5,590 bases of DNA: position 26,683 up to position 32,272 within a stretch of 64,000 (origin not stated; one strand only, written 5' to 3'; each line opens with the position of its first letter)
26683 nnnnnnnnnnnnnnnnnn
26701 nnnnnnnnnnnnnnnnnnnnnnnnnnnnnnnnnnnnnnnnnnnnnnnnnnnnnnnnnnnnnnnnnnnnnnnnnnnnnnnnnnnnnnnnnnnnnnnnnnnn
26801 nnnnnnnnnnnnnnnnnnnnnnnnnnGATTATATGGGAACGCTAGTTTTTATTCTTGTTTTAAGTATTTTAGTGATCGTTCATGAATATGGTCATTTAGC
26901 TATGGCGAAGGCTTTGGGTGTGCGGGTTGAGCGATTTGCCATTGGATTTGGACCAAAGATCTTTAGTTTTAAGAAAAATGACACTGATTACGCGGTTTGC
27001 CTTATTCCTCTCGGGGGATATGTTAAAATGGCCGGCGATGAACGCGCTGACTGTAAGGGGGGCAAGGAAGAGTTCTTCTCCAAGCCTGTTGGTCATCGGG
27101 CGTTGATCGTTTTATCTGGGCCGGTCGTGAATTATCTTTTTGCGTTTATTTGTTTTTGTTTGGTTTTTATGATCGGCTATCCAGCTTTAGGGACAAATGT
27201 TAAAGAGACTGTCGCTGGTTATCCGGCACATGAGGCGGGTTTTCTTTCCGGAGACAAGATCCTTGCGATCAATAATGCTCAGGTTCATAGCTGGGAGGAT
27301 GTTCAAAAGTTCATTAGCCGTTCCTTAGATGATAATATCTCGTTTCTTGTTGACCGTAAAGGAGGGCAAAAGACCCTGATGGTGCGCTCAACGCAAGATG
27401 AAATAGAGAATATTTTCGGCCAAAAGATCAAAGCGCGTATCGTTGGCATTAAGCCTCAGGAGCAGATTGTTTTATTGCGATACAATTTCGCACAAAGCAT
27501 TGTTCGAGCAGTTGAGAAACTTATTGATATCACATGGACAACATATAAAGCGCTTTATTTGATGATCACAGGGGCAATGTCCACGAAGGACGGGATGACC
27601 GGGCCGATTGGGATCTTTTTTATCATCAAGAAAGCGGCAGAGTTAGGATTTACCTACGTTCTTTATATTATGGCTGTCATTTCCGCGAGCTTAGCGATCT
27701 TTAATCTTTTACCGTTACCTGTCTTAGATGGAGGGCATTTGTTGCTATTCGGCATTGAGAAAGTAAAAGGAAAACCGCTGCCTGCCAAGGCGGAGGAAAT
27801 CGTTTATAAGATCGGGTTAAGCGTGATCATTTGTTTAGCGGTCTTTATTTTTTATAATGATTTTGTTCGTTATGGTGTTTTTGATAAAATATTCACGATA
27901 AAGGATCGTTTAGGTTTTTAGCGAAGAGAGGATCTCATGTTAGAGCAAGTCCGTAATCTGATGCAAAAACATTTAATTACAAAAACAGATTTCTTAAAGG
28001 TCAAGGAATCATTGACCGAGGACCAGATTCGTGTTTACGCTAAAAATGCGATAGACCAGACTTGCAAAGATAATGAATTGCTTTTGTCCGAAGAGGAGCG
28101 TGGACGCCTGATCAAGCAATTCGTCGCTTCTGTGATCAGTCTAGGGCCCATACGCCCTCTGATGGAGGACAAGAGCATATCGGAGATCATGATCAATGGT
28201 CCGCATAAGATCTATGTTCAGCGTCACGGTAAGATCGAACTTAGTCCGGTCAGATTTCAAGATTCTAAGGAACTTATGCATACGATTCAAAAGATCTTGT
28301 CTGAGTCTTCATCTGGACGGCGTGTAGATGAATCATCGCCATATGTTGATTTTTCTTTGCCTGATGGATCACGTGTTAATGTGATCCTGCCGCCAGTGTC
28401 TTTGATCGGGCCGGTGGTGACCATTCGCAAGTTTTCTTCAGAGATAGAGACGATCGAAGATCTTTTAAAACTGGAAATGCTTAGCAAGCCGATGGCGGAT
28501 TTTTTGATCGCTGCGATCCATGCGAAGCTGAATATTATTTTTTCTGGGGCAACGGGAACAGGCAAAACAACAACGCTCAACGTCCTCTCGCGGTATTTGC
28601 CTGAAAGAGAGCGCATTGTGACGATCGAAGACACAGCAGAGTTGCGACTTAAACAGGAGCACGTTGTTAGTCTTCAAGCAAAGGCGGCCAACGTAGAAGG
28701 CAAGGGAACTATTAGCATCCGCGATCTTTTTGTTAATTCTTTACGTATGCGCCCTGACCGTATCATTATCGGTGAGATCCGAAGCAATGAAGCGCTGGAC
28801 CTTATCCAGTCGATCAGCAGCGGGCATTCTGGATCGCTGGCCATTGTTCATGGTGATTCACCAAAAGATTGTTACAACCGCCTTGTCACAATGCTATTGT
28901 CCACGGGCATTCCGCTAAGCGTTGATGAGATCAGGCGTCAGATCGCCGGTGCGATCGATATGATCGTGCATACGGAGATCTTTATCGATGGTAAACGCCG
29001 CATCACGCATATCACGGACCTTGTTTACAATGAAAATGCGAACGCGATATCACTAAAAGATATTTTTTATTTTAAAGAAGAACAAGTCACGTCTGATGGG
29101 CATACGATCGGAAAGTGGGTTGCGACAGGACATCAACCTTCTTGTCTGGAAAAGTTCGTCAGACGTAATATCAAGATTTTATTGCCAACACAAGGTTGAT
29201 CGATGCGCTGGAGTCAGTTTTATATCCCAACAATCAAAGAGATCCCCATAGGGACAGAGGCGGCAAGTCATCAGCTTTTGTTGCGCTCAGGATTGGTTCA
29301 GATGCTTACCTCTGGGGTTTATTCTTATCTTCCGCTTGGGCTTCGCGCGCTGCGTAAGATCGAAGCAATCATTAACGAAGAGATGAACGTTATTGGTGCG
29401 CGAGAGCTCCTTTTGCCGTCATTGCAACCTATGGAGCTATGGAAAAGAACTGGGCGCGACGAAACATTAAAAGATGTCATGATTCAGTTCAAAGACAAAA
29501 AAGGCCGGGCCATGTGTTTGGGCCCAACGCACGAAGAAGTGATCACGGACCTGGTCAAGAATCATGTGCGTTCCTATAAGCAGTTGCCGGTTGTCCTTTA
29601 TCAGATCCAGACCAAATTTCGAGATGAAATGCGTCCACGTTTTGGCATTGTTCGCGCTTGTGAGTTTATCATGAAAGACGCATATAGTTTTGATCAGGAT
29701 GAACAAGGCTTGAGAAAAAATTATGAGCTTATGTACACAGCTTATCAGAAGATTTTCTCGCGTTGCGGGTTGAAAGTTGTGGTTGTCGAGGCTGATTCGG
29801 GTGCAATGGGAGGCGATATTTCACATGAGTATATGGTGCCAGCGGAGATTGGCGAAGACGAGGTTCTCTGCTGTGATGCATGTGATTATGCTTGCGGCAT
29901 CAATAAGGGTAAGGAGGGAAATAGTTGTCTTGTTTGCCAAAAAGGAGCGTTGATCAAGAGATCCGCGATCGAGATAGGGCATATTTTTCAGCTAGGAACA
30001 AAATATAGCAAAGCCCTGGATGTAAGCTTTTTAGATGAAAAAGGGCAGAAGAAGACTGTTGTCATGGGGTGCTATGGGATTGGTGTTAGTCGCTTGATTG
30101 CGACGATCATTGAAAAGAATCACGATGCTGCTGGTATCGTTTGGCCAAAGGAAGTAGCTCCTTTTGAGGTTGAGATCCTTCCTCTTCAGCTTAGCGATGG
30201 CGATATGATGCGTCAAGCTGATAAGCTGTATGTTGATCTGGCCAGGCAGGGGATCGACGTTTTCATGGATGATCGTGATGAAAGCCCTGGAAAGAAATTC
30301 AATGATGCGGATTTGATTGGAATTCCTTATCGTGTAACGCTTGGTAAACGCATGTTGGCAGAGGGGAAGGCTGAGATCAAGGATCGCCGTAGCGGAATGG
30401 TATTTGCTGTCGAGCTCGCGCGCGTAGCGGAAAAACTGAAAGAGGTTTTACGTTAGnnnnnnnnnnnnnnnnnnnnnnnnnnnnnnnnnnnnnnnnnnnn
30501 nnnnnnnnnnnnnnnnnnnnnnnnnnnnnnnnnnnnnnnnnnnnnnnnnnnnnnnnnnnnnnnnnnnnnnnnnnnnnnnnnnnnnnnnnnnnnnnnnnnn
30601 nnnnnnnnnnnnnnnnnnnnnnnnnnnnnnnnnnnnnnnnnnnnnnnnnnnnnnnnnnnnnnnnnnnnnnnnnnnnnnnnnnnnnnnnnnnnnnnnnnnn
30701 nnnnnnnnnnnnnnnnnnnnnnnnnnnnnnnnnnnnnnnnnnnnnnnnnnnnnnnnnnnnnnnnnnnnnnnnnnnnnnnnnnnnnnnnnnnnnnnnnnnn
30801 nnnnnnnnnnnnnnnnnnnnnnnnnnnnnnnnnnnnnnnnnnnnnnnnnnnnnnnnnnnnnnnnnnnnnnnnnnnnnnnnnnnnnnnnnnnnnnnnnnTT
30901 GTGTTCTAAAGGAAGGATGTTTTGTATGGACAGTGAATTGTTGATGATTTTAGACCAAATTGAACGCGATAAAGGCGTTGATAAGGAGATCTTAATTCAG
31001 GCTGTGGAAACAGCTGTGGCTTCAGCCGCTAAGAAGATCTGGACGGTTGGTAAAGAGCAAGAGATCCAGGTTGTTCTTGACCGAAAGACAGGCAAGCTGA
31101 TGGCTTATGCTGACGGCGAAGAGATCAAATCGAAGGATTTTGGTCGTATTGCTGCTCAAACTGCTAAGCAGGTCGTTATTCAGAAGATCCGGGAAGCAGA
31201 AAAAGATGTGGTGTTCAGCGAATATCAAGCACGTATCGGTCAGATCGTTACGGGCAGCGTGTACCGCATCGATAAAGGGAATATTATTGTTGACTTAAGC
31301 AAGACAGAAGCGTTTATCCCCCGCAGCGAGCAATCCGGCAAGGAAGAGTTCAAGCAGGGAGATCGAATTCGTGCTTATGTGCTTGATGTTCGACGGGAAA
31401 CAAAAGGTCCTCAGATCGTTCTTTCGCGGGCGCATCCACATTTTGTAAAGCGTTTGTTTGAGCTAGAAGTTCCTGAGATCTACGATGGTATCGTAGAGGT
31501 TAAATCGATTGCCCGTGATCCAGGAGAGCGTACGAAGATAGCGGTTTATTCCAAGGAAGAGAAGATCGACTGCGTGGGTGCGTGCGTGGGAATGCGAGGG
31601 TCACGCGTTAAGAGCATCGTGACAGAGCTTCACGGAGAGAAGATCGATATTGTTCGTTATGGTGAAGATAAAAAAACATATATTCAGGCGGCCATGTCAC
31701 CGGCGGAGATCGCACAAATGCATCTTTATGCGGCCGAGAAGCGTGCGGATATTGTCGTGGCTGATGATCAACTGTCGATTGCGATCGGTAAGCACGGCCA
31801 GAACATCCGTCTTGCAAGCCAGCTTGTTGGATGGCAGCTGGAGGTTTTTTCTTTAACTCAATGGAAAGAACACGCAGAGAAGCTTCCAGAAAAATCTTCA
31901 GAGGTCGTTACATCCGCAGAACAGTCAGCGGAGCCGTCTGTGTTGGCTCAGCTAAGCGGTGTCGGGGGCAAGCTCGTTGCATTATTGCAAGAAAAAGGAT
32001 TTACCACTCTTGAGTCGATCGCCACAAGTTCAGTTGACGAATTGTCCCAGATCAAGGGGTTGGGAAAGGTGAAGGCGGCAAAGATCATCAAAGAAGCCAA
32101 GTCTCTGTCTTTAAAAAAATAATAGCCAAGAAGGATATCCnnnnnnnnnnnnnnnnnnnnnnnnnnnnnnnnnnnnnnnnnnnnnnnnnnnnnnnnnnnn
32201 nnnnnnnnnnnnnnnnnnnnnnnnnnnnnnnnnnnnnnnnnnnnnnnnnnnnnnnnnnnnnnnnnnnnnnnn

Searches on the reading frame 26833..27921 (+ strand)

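Call 62: search_protein_families(library=pfam, proteins=[window:26833-27921:+], max_evalue=0.00001)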
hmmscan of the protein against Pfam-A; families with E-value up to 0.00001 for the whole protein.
window:26833-27921:+ (362 aa): 3 families
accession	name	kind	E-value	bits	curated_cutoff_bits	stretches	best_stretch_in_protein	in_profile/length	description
PF02163.28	Peptidase_M50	-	4.3e-68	229.4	27.2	1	6-334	2-220/221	Peptidase family M50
PF17820.7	PDZ_6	-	5.2e-09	36.1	27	1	126-175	5-54/54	PDZ domain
PF13180.12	PDZ_2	-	7.1e-07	29.9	27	1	128-184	21-78/80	PDZ domain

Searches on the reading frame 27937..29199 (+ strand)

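Call 62: search_protein_families(library=pfam, proteins=[window:27937-29199:+], max_evalue=0.00001)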
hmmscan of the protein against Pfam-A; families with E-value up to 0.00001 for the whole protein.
window:27937-29199:+ (420 aa): 1 family
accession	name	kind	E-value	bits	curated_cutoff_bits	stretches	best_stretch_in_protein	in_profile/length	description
PF00437.27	T2SSE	-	2.4e-53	181.6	24.9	1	69-344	5-273/370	Type II/IV secretion system protein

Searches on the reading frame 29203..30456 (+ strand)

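Call 62: search_protein_families(library=pfam, proteins=[window:29203-30456:+], max_evalue=0.00001)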
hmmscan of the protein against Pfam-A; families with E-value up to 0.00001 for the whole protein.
window:29203-30456:+ (417 aa): 2 families
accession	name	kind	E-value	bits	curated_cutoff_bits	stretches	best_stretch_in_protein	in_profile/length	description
PF00587.30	tRNA-synt_2b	-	8.2e-35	120.9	29.3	1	96-306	3-179/179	tRNA synthetase class II core domain (G, H, P, S and T)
PF03129.25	HGTP_anticodon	-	1.2e-20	73.9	21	1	323-414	2-93/94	Anticodon binding domain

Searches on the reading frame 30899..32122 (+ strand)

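Call 63: search_protein_families(library=pfam, proteins=[window:30899-32122:+], max_evalue=0.00001)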
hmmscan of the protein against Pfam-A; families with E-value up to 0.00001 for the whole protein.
window:30899-32122:+ (407 aa): 5 families
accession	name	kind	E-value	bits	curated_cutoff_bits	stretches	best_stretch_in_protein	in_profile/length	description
PF13184.12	KH_5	-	4.9e-28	97.5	27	1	208-273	1-66/69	NusA-like KH domain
PF08529.16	NusA_N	-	7.4e-20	71.8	23.8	2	13-71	1-57/119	NusA N-terminal domain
PF00575.29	S1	-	2.8e-13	50.5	22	1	112-172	3-70/74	S1 RNA binding domain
PF14520.12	HHH_5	-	2.5e-12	47.5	27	1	349-401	4-56/57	Helix-hairpin-helix domain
PF07650.23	KH_2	-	1.4e-06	28.4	22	0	261-317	5-61/78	KH domain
